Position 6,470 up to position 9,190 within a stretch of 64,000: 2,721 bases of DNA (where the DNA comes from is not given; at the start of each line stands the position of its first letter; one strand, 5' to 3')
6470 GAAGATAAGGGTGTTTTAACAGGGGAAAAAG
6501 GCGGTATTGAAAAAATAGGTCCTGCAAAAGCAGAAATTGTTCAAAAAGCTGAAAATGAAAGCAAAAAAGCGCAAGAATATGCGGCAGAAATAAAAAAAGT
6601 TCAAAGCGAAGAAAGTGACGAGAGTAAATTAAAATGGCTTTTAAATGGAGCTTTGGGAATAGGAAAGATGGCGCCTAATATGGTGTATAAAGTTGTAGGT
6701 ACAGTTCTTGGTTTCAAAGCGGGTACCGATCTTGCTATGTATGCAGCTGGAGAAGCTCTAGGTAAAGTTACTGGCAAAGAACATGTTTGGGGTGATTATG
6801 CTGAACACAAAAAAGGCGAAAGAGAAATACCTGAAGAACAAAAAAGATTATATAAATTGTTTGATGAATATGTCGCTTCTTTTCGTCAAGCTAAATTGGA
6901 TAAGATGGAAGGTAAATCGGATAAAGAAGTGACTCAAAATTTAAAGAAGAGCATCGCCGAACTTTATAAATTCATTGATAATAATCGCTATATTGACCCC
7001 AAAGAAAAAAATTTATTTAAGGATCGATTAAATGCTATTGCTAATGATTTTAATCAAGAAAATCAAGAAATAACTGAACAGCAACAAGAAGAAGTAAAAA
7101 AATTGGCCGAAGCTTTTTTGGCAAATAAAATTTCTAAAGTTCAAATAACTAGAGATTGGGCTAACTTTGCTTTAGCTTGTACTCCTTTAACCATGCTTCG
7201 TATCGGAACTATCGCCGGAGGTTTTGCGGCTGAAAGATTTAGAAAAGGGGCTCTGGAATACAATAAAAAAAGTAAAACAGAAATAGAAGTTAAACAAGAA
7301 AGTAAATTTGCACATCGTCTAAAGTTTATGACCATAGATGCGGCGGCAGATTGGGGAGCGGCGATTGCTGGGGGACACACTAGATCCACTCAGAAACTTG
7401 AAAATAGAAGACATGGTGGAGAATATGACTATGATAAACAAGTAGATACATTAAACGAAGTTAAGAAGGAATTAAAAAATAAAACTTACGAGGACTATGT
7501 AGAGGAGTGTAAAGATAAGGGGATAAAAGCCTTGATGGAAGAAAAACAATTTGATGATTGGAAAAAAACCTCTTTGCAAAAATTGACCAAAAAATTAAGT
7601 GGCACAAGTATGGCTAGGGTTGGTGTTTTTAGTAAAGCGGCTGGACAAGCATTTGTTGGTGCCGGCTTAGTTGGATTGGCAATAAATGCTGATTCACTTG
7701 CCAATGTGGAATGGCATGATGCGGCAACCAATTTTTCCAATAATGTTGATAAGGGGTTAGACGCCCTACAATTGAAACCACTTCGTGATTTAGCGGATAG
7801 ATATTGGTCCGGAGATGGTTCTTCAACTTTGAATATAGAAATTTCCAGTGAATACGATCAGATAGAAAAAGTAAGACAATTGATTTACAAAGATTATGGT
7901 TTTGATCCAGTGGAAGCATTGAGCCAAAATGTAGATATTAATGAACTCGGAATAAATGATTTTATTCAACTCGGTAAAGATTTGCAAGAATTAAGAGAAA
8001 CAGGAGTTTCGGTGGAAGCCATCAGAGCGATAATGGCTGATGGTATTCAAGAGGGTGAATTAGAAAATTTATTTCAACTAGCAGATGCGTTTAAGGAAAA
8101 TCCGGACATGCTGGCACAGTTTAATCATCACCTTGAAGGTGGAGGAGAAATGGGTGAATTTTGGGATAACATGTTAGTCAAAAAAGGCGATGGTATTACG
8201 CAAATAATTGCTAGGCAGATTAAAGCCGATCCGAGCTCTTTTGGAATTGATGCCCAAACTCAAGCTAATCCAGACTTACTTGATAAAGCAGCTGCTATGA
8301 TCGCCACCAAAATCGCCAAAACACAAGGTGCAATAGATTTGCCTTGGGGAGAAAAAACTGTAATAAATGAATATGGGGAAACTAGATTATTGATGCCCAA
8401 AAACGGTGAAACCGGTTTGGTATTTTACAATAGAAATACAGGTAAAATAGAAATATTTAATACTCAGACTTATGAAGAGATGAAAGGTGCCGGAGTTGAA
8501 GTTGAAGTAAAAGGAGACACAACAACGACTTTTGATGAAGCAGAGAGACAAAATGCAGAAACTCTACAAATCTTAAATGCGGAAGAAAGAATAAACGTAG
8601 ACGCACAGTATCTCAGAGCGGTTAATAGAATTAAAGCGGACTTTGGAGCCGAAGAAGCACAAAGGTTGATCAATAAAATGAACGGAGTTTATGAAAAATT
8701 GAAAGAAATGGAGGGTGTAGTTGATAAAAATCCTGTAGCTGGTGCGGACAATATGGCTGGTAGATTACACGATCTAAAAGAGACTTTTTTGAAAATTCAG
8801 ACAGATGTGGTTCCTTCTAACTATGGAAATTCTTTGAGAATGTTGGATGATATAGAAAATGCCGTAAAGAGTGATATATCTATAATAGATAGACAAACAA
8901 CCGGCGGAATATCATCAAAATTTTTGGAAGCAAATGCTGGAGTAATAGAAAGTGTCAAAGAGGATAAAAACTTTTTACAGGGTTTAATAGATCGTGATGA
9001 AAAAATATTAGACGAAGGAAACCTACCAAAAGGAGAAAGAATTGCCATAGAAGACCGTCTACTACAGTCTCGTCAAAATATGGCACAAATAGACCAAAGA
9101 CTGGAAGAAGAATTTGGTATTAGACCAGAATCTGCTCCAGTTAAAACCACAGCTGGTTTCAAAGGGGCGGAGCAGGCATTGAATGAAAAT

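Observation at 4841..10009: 1722-aa giant K/E-rich protein with amphipathic Gly-rich segments, flanked by a Wzz-like gene and small coiled-coil ORFs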

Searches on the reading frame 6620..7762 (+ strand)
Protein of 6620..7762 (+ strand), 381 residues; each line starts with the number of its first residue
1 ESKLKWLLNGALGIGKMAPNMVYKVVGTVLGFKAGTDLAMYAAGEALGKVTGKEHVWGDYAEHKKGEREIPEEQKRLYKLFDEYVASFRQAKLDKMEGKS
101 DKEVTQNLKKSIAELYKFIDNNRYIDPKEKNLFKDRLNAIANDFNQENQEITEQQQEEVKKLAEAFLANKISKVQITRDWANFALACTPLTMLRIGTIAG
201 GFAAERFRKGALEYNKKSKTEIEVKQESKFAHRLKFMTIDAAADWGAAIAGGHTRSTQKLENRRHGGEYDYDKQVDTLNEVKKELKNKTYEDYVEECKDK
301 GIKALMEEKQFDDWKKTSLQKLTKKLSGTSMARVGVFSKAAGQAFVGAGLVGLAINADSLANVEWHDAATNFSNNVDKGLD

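Call 29: find_homologous_proteins(query=A1, max_evalue=0.00001)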
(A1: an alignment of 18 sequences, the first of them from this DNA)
Query A1 (18 sequences): 8000 candidates shared short words with the query, none scored E <= 0.00001.

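Call 43: predict_structure(alignment_id=A1)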
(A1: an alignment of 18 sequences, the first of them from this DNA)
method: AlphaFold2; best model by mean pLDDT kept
length: 381 residues; sequences in the alignment: 18
mean_pLDDT: 72.9   pTM: 0.60
mean pLDDT of the five models: 72.9, 70.2, 69.6, 62.2, 61.3
residues with pLDDT >= 90: 38; 70-90: 204; 50-70: 100; < 50: 39
segments of 3 or more residues with pLDDT < 50: 1-17, 254-258, 260-262, 264-266
pLDDT, mean of each block of 10 residues (from residue 1): 38 46 67 78 84 79 89 94 89 87 86 94 88 89 69 79 86 81 75 74 81 79 74 75 60 50 50 70 81 81 76 80 57 51 54 52 60 68 60
secondary structure, 60 per line:
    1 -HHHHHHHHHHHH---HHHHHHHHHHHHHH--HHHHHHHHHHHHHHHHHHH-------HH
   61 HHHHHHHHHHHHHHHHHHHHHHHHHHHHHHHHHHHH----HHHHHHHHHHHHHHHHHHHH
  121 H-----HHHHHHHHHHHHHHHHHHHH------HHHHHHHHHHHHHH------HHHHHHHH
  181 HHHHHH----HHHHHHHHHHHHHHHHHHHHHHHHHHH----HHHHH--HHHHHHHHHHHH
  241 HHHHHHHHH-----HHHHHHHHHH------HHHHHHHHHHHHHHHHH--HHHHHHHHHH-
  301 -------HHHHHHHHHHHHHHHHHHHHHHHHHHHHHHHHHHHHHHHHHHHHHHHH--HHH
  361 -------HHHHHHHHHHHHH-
elements in order: H2-13 H17-30 H33-51 H59-96 H101-121 H127-146 H153-166 H173-186 H191-217 H222-226 H229-249 H255-264 H271-287 H290-299 H308-355 H368-380

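Call 48: fold_search(model_id=the predicted structure, library=pdb)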
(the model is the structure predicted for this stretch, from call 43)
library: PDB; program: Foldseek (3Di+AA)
matches with E <= 10: 60; with E <= 0.001: 0
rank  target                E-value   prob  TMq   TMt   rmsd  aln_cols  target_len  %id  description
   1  7p5m_A                2.4e-01  0.30  0.18  0.17  22.5       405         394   13  Cryo-EM structure of human TTYH2 in lipid nanodiscs (released 2021-08-11)
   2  9y6s_7K               7.9e-01  0.13  0.13  0.05  49.5       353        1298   11  96-nm repeat of the Leishmania tarentolae doublet microtubule (released 2025-12-17)
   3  9g71_A                8.3e-01  0.13  0.16  0.16  27.8       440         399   13  Cryo-EM structure of TTYH2 in complex with lipids in GDN (released 2025-05-21)
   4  4akk_B                8.6e-01  0.14  0.14  0.14  22.7       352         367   10  Structure of the NasR transcription antiterminator (released 2012-06-20)
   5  6bpl_B                1.6e+00  0.08  0.13  0.10  26.2       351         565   11  E. coli MsbA in complex with LPS and inhibitor G907 (released 2018-05-02)
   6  5cwg                  2.0e+00  0.14  0.15  0.24  18.5       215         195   18  Crystal structure of de novo designed helical repeat protein DHR10 (released 2015-12-16)
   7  3wme                  2.6e+00  0.05  0.13  0.09  31.7       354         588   12  Crystal structure of an inward-facing eukaryotic ABC multidrug transporter (released 2014-03-19)
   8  3o1i_B                2.8e+00  0.09  0.15  0.21  33.4       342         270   13  Crystal Structure of the TorS sensor domain - TorT complex in the absence of ligand (released 2011-12-21)
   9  2yfb_B                2.8e+00  0.08  0.13  0.19  30.0       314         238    9  X-ray structure of McpS ligand binding domain in complex with succinate (released 2012-04-18)
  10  7unh_B                3.2e+00  0.12  0.17  0.23  19.6       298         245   15  De novo designed chlorophyll dimer protein in apo state, SP2 (released 2023-04-19)
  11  6cce_D                3.3e+00  0.07  0.11  0.05  18.1       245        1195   13  Crystal structure of a Mycobacterium smegmatis RNA polymerase transcription initiation complex with inhibitor Kanglemy (released 2018-08-15)
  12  6ff6                  3.6e+00  0.11  0.16  0.24  17.5       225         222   12  Crystal structure of novel repeat protein BRIC1 (released 2018-09-05)
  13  9bh1                  3.6e+00  0.03  0.09  0.09  23.8       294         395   12  Apo GltPh, intermediate outward-facing state (released 2025-03-12)
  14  6xlm_F                3.8e+00  0.04  0.13  0.16  24.5       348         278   13  Cryo-EM structure of E.coli RNAP-DNA elongation complex 1 (RDe1) in EcmrR-dependent transcription (released 2021-04-07)
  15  9fqr_Fy               3.9e+00  0.05  0.14  0.15  49.4       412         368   11  96-nm repeat of axonemal doublet microtubules from bovine sperm (released 2025-03-26)
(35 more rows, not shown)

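Call 54: search_solved_structures(query=A1, max_evalue=10)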
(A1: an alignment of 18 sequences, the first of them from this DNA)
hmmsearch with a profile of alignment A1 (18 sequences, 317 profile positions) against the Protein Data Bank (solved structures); distinct sequences matched with E-value up to 10: 14.
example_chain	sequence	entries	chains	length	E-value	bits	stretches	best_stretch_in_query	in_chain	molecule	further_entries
2p32_A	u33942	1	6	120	0.45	12.9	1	105-152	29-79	Heat shock 70 kDa protein A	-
1ud0_A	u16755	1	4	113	0.68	12.3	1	111-153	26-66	70 kDa heat-shock-like protein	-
4kbq_D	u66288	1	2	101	0.99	11.8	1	111-153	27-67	Heat shock cognate 71 kDa protein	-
9ibq_A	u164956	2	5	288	1.2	11.5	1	248-312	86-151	BstEII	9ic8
5j0k_A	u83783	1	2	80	5.1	9.4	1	61-122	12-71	designed protein 2L4HC2_23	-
6wbp_A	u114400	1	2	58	6.2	9.2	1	59-108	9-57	Septin-6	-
5oob_A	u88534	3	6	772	6.6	9.1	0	60-124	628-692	Nuclear cap-binding protein subunit 1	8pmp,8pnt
5oo6_A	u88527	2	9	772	6.6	9.1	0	60-124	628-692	Nuclear cap-binding protein subunit 1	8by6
1h2v_C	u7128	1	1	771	6.6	9.1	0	60-124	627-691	80 KDA NUCLEAR CAP BINDING PROTEIN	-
1n52_A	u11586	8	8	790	6.7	9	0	60-124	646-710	80 kDa nuclear cap binding protein | Nuclear cap-binding protein subunit 1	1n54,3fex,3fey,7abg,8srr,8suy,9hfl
6d0y_C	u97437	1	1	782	7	9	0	60-124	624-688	Nuclear cap-binding protein subunit 1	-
9hac_B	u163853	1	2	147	8.1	8.8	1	96-145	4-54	BBF-14_binder4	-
6r17_A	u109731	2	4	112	8.2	8.8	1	97-164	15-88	Synaptonemal complex central element protein 2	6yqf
9cfs_A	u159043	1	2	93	8.4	8.7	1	58-111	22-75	Long regulatory protein rop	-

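Call 87: fold_search(model_id=the predicted structure, library=viral)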
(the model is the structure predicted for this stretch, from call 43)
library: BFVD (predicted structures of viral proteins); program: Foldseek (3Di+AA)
matches with E <= 10: 93; with E <= 0.001: 0
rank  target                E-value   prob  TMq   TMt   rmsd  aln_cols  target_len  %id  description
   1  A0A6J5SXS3            8.6e-01  0.13  0.15  0.11  59.1       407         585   15  Uncharacterized protein [uncultured Caudovirales phage]
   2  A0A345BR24            1.1e+00  0.07  0.12  0.10  27.9       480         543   14  (no name in the UniProt tables at hand)
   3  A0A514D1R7            1.4e+00  0.14  0.16  0.13  27.8       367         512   11  (no name in the UniProt tables at hand)
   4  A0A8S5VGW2            1.4e+00  0.11  0.17  0.15  25.6       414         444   11  Uncharacterized protein [Myoviridae sp. ctkfK18]
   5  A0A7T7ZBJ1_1          1.4e+00  0.11  0.15  0.08  41.7       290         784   13  (no name in the UniProt tables at hand)
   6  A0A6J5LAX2            1.7e+00  0.38  0.16  0.26  15.0       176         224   10  Uncharacterized protein [uncultured Caudovirales phage]
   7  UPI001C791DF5         1.7e+00  0.11  0.15  0.07  22.4       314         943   12  (no name look-up for this kind of identifier)
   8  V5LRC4                1.7e+00  0.09  0.14  0.13  87.9       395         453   15  (no name in the UniProt tables at hand)
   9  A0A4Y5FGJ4            1.8e+00  0.06  0.13  0.06  23.6       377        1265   13  Tape measure protein [Lactobacillus phage 3-521]
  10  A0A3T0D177            1.9e+00  0.07  0.14  0.11  30.4       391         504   14  Uncharacterized protein [Gaeumannomyces tritici fusarivirus 1]
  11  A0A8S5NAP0            2.1e+00  0.08  0.17  0.08  33.6       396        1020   13  Minor tail protein [Siphoviridae sp. ctBmU27]
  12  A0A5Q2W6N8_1          2.1e+00  0.08  0.17  0.07  18.1       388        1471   10  (no name in the UniProt tables at hand)
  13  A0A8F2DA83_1          2.1e+00  0.04  0.10  0.06  37.0       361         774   11  Tape measure protein [Gordonia phage VanLee]
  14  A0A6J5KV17            2.5e+00  0.06  0.10  0.14  42.7       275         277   13  Uncharacterized protein [uncultured Caudovirales phage]
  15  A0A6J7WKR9            2.7e+00  0.06  0.16  0.11  31.4       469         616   12  Uncharacterized protein [uncultured Caudovirales phage]
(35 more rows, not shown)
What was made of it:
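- On Phage tail tape-measure protein: BFVD fold search gave a best E of 0.86 (call 87).
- The best BFVD fold match is E 0.86, with tape measures at E 1.8 or worse (call 87).
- Tried and rejected: Against BFVD the best E was 0.86 (call 87).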

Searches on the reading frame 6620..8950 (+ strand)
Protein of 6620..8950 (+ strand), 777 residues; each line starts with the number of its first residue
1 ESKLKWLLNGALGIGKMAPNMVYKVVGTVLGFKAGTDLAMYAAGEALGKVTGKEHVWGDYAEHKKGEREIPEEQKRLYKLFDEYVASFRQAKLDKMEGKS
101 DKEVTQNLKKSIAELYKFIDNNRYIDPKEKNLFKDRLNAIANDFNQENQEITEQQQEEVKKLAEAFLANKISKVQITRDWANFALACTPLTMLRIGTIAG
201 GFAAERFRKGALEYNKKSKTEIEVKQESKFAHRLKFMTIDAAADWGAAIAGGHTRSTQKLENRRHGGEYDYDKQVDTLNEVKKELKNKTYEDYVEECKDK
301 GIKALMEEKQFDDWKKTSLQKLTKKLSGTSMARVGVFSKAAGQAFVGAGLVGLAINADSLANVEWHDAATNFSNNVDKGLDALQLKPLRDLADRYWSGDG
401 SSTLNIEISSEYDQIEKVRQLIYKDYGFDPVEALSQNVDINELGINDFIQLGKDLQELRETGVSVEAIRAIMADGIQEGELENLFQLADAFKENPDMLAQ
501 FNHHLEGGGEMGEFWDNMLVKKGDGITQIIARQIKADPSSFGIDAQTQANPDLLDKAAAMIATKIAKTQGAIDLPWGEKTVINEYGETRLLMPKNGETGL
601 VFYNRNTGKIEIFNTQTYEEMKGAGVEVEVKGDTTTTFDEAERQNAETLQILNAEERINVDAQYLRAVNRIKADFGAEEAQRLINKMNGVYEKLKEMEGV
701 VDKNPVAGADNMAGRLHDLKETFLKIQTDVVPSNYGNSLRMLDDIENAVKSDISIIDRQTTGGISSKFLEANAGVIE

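Call 113: search_dna_similar(query=window:6620-8950:+, collection=phages, mode=protein, max_evalue=0.001, max_rows=10)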
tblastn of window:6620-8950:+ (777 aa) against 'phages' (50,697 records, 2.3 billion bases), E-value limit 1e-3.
No match.
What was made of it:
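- tblastn against 50,697 phage records finds nothing (call 113).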

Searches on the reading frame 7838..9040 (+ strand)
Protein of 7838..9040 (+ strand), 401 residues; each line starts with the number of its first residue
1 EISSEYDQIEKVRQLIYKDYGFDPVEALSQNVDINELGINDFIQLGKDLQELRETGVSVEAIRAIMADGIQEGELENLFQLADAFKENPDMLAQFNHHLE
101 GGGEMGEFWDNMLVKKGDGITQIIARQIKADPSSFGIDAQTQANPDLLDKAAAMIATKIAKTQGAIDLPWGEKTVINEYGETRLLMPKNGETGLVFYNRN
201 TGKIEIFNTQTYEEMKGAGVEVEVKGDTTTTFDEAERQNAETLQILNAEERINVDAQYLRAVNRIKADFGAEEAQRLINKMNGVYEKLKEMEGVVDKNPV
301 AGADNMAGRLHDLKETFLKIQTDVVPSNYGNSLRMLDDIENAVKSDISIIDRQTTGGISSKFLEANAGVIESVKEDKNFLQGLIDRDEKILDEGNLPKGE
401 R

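Call 53: search_solved_structures(query=A4, max_evalue=10)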
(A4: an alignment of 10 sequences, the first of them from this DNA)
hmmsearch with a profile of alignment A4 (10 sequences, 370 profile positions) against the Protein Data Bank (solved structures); distinct sequences matched with E-value up to 10: 1.
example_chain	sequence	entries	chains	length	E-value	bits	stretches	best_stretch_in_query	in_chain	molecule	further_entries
8v2d_J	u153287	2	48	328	0.26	13.8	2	59-111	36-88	O43_129 component A | O43_129_+4 component A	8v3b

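Call 63: predict_structure(alignment_id=A5)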
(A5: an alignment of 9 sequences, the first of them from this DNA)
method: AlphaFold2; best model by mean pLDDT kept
length: 401 residues; sequences in the alignment: 9
mean_pLDDT: 65.7   pTM: 0.42
mean pLDDT of the five models: 65.7, 64.7, 63.2, 59.8, 59.7
residues with pLDDT >= 90: 0; 70-90: 199; 50-70: 128; < 50: 74
segments of 3 or more residues with pLDDT < 50: 173-179, 189-192, 208-252, 357-361, 399-401
pLDDT, mean of each block of 10 residues (from residue 1): 68 84 76 69 83 81 76 68 68 77 75 72 84 79 84 79 60 46 60 58 50 34 27 32 37 59 66 73 79 72 64 77 60 79 79 55 49 63 71 55 39
secondary structure, 60 per line:
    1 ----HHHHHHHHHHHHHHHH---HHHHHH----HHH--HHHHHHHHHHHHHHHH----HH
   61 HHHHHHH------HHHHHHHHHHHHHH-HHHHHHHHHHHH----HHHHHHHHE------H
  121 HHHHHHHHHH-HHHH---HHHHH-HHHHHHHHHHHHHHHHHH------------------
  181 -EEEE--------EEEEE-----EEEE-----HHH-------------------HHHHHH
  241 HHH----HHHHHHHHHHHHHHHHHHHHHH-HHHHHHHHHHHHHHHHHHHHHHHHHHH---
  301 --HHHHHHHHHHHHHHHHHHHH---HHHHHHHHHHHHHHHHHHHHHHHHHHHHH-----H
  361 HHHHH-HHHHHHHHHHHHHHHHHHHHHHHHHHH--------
elements in order: H5-20 H24-29 H39-54 H59-67 H74-87 H89-100 H105-112 H120-130 H132-135 H139-143 H145-162 E182-185 E194-198 E204-207 H235-243 H248-269 H271-297 H303-322 H326-354 H360-365 H367-393
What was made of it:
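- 7898..8338 (+): Giant aa 1020-1166: module H with the invariant (V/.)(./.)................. motif. Model pLDDT is 70-84 in this part (call 63).
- On LysM domain (module H, aa ~1105-1190): The model's secondary structure differs (call 63).
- Closest known: LysM peptidoglycan-binding module. Different: The AlphaFold model is not a beta-alpha-alpha-beta fold (call 63).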

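Call 66: fold_search(model_id=the predicted structure, library=pdb)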
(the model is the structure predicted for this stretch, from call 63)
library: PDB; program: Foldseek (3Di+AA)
matches with E <= 10: 177; with E <= 0.001: 0
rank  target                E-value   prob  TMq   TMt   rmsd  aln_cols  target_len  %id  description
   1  9a2i_MODEL_1_A        3.3e-02  0.25  0.15  0.10  26.2       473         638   12  Model of E. coli DnaK by in-cell photo-crosslinking MS and deep learning (released 2023-02-24)
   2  6zhi_A                1.4e-01  0.47  0.13  0.20  19.1       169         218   16  Structure of the Plasmodium falciparum Hsp70-x substrate binding domain in complex with hydrophobic peptide (released 2020-09-09)
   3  3dpo_B                2.2e-01  0.47  0.14  0.23  21.2       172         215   11  Crystal structure of the substrate binding domain of E. coli DnaK in complex with a short pyrrhocoricin-derived inhibi (released 2009-03-10)
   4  4b9q_B                2.3e-01  0.11  0.14  0.10  27.8       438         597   12  Open conformation of ATP-bound Hsp70 homolog DnaK (released 2012-11-14)
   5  4po2_A                2.5e-01  0.23  0.12  0.17  18.2       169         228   18  Crystal Structure of the Stress-Inducible Human Heat Shock Protein HSP70 Substrate-Binding Domain in Complex with Pept (released 2014-08-20)
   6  4b9q_A                2.8e-01  0.09  0.13  0.09  27.9       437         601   13  Open conformation of ATP-bound Hsp70 homolog DnaK (released 2012-11-14)
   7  3dpp_A                3.1e-01  0.35  0.13  0.22  21.0       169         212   11  Crystal structure of the substrate binding domain of E. coli DnaK in complex with a long pyrrhocoricin-derived inhibit (released 2009-03-10)
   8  9a5j_A                3.1e-01  0.14  0.17  0.12  26.0       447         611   13  Integrative model of DNAK-GUDB by crosslinking MS and deep learning (released 2024-09-18)
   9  4r5k_A                3.3e-01  0.47  0.15  0.25  19.0       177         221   14  Crystal structure of the DnaK C-terminus (Dnak-SBD-B) (released 2014-09-10)
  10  4e81_B                3.8e-01  0.35  0.14  0.24  19.0       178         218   12  Crystal structure of the substrate binding domain of E.coli DnaK in complex with a short apidaecin peptide (released 2012-05-30)
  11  6zhi_D                4.0e-01  0.28  0.13  0.21  19.3       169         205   17  Structure of the Plasmodium falciparum Hsp70-x substrate binding domain in complex with hydrophobic peptide (released 2020-09-09)
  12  7krt_A                4.2e-01  0.08  0.13  0.09  28.1       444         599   12  Restraining state of a truncated Hsp70 DnaK (released 2021-09-15)
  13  3dpo_A                4.4e-01  0.38  0.14  0.24  20.2       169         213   14  Crystal structure of the substrate binding domain of E. coli DnaK in complex with a short pyrrhocoricin-derived inhibi (released 2009-03-10)
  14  1dkz_A                4.4e-01  0.33  0.14  0.23  18.8       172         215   12  THE SUBSTRATE BINDING DOMAIN OF DNAK IN COMPLEX WITH A SUBSTRATE PEPTIDE, DETERMINED FROM TYPE 1 NATIVE CRYSTALS (released 1996-12-07)
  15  4jnf                  4.4e-01  0.30  0.14  0.24  19.1       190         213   12  Allosteric opening of the polypeptide-binding site when an Hsp70 binds ATP (released 2013-05-29)
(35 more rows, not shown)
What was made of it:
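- On Alpha-helical pore-forming toxins / T3SS translocators: Foldseek against PDB gives a best E of 0.24 and TM-score of 0.18 or less for module M. XaxA scores E 0.9 for the second model (calls 48, 66).
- XaxA appears at E 0.9 with TM-score 0.10 (calls 48, 66).
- Tried and rejected: Foldseek against PDB for both models gave a best E of 0.24 and 0.03, with TM-scores of 0.19 or less (calls 48, 66).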

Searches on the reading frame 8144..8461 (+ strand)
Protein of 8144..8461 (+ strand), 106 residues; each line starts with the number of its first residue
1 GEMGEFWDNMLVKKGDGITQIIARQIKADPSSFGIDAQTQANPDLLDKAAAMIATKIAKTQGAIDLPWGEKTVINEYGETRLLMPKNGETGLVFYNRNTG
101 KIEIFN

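Call 105: search_protein_families(library=pfam, proteins=[window:8144-8461:+], max_evalue=10)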
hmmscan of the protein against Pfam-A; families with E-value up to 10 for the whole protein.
seq(106 aa): 2 families
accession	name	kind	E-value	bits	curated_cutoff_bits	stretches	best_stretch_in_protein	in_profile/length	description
PF25421.1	DUF7891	-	0.013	16.1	27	1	1-25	17-41/90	Domain of unknown function (DUF7891)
PF05064.18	Nsp1_C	-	0.02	15.2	24.1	1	7-38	46-77/114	Nsp1-like C-terminal region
